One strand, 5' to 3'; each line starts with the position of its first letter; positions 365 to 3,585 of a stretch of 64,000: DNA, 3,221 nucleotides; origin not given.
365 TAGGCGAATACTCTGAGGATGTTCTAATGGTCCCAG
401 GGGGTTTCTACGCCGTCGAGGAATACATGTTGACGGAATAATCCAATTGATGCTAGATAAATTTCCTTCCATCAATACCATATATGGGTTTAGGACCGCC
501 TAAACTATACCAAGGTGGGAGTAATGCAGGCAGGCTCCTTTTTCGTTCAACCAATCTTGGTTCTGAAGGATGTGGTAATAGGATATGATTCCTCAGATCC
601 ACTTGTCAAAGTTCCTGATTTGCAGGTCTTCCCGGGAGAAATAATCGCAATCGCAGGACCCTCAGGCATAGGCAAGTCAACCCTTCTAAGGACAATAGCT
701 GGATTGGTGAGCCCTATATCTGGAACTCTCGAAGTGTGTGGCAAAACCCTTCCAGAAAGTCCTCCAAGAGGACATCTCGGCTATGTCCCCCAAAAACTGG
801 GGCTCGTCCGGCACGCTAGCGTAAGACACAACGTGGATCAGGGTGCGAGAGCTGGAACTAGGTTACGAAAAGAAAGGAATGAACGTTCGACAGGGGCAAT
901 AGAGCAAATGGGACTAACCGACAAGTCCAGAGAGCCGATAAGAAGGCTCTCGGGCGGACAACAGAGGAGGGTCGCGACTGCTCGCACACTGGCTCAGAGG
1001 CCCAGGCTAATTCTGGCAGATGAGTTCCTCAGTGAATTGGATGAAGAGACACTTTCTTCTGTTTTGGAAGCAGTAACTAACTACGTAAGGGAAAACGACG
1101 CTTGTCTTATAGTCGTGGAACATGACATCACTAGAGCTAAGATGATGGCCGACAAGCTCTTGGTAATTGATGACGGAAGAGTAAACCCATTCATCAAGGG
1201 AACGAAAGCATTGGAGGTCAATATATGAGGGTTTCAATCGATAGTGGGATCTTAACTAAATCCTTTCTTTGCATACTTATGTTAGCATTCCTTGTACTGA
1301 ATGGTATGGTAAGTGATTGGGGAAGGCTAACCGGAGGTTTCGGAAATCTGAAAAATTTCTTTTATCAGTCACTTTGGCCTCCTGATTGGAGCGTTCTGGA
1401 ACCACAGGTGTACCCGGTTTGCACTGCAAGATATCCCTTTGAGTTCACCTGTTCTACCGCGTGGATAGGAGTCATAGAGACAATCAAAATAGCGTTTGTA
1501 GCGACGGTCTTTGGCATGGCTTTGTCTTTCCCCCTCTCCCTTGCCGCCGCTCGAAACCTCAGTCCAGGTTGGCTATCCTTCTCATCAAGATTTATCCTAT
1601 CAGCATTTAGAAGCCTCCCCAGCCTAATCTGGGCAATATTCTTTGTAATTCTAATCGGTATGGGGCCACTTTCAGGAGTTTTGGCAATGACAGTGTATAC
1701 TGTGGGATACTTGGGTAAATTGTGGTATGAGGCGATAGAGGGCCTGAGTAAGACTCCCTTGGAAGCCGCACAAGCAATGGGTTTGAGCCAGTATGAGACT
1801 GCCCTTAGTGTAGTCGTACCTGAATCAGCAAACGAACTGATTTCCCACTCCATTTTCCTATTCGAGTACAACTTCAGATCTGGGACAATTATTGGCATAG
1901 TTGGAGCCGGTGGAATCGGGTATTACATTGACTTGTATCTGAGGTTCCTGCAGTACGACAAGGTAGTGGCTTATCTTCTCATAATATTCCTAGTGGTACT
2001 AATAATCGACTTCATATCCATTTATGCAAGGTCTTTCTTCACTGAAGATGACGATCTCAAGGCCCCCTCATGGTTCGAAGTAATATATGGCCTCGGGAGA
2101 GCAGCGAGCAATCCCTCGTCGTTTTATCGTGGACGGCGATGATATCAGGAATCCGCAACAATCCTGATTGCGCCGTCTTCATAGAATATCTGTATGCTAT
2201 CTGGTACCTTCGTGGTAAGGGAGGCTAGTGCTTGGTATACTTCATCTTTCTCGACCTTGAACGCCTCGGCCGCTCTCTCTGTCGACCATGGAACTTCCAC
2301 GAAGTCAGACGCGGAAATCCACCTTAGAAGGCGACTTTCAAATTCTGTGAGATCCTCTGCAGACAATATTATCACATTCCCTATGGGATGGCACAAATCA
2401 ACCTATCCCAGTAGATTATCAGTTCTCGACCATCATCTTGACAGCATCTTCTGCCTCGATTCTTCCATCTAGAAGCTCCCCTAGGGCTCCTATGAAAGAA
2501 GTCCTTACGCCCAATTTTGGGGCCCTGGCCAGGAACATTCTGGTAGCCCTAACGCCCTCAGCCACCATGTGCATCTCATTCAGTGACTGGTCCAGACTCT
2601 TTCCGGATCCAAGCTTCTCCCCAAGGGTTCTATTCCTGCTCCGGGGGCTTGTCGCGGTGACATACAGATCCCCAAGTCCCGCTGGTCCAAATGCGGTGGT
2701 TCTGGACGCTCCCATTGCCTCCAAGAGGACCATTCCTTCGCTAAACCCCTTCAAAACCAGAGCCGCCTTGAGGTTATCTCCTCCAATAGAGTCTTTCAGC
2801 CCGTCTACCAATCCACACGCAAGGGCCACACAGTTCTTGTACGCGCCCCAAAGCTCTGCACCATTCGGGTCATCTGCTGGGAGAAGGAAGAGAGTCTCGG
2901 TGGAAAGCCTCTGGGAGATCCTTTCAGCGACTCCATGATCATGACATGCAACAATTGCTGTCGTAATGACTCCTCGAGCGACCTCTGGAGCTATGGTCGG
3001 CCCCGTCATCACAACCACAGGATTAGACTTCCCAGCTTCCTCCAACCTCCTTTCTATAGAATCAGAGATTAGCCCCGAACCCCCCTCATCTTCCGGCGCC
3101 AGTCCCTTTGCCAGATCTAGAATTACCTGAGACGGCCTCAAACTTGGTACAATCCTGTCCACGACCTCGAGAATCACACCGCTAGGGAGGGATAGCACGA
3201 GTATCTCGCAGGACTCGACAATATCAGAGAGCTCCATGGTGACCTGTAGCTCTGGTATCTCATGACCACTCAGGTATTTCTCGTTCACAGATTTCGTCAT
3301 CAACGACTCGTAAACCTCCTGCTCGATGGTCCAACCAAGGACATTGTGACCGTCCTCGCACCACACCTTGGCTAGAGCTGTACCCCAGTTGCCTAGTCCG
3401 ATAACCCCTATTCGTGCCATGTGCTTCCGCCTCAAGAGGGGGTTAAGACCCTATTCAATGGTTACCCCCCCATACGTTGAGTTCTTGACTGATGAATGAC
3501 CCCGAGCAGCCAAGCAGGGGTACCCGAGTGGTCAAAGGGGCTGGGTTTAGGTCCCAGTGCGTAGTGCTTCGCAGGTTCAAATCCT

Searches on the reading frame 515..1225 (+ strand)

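Call 10: search_protein_families(library=pfam, proteins=[window:515-1225:+], max_evalue=0.001)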
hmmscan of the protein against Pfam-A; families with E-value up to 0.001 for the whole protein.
window:515-1225:+ (237 aa): 4 families
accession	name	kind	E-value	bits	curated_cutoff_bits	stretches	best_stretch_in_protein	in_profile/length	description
PF00005.33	ABC_tran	-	7.8e-31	107.9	25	1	35-171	5-135/137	ABC transporter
PF13191.12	AAA_16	-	3.4e-05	24.8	32.6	1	42-184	25-152/167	AAA ATPase domain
PF02463.25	SMC_N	-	0.00078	19.4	40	0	144-211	136-205/220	RecF/RecN/SMC N terminal domain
PF03193.22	RsgA_GTPase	-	0.00095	19.5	30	0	39-63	104-128/174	RsgA GTPase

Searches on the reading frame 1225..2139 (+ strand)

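Call 10: search_protein_families(library=pfam, proteins=[window:1225-2139:+], max_evalue=0.001)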
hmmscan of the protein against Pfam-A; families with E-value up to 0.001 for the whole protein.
window:1225-2139:+ (305 aa): 1 family
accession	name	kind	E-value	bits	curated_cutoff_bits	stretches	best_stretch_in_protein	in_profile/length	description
PF00528.27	BPD_transp_1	-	2.9e-16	60.2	26.4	1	102-264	2-174/184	Binding-protein-dependent transport system inner membrane component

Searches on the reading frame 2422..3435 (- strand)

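Call 10: search_protein_families(library=pfam, proteins=[window:2422-3435:-], max_evalue=0.001)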
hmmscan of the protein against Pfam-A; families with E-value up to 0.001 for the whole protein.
window:2422-3435:- (338 aa): 5 families
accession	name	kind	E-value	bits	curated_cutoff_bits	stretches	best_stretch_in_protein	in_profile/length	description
PF07479.19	NAD_Gly3P_dh_C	-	1.1e-35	123.4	25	1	189-332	1-141/142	NAD-dependent glycerol-3-phosphate dehydrogenase C-terminus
PF01210.29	NAD_Gly3P_dh_N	-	3.3e-34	118.6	23.1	1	9-168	2-156/158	NAD-dependent glycerol-3-phosphate dehydrogenase N-terminus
PF20618.3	GPD_NAD_C_bact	-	2.7e-15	57.1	27.6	1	252-303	1-50/66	Bacterial GPD, NAD-dependent C-terminal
PF03446.21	NAD_binding_2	-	1.3e-08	35.4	21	1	8-108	1-92/161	NAD binding domain of 6-phosphogluconate dehydrogenase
PF03807.23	F420_oxidored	-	7.6e-08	33.3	21.6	1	8-109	1-92/94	NADP oxidoreductase coenzyme F420-dependent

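Call 54: search_protein_families(library=ncbifam, proteins=[window:2422-3435:-], max_evalue=0.001)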
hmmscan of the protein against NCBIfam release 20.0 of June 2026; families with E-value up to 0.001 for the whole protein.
window:2422-3435:- (338 aa): 20 families
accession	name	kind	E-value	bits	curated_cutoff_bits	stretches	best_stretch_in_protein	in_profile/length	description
NF000942.0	PRK00094.1-4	subfamily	2.5e-80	270.1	257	1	6-336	2-325/334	NAD(P)H-dependent glycerol-3-phosphate dehydrogenase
NF000941.0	PRK00094.1-3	equivalog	1.5e-67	228.3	423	1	6-336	1-325/336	NAD(P)H-dependent glycerol-3-phosphate dehydrogenase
NF000940.0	PRK00094.1-2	subfamily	7.4e-64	216.3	202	1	8-336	2-321/330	NAD(P)H-dependent glycerol-3-phosphate dehydrogenase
NF011211.0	PRK14618.1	equivalog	1.8e-59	201.6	489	1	5-335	3-320/328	NAD(P)H-dependent glycerol-3-phosphate dehydrogenase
NF009098.0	PRK12439.1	equivalog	2.9e-56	191.3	436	1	4-333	5-325/341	NAD(P)H-dependent glycerol-3-phosphate dehydrogenase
NF000946.0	PRK00094.2-4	equivalog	6.4e-55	186.5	455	1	7-333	5-322/342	NAD(P)H-dependent glycerol-3-phosphate dehydrogenase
NF000939.0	PRK00094.1-1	equivalog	2.5e-51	174.7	473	1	5-331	4-323/339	NAD(P)H-dependent glycerol-3-phosphate dehydrogenase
NF011212.0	PRK14619.1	equivalog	2.1e-49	168.4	377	1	66-337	39-301/309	NAD(P)H-dependent glycerol-3-phosphate dehydrogenase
NF000944.0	PRK00094.2-2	equivalog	2.2e-43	148.5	603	1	3-321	17-325/371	NAD(P)H-dependent glycerol-3-phosphate dehydrogenase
NF011213.0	PRK14620.1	equivalog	5e-42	144.2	478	1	8-336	2-325/326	NAD(P)H-dependent glycerol-3-phosphate dehydrogenase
TIGR03376.1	glycerol3P_DH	equivalog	1.9e-39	135.7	285.5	1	8-296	1-301/342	glycerol-3-phosphate dehydrogenase (NAD(+))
NF000945.0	PRK00094.2-3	equivalog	1.5e-38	133.4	491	1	8-281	2-281/352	NAD(P)H-dependent glycerol-3-phosphate dehydrogenase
NF000943.0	PRK00094.2-1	equivalog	3.3e-34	118.8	400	1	8-335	2-293/296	NAD(P)H-dependent glycerol-3-phosphate dehydrogenase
NF000947.0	PRK00094.2-5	equivalog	5.7e-34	118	251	1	5-317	3-309/323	NAD(P)H-dependent glycerol-3-phosphate dehydrogenase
NF005087.0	PRK06522.1-1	equivalog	1.2e-06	27.8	351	1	8-113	2-101/296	2-dehydropantoate 2-reductase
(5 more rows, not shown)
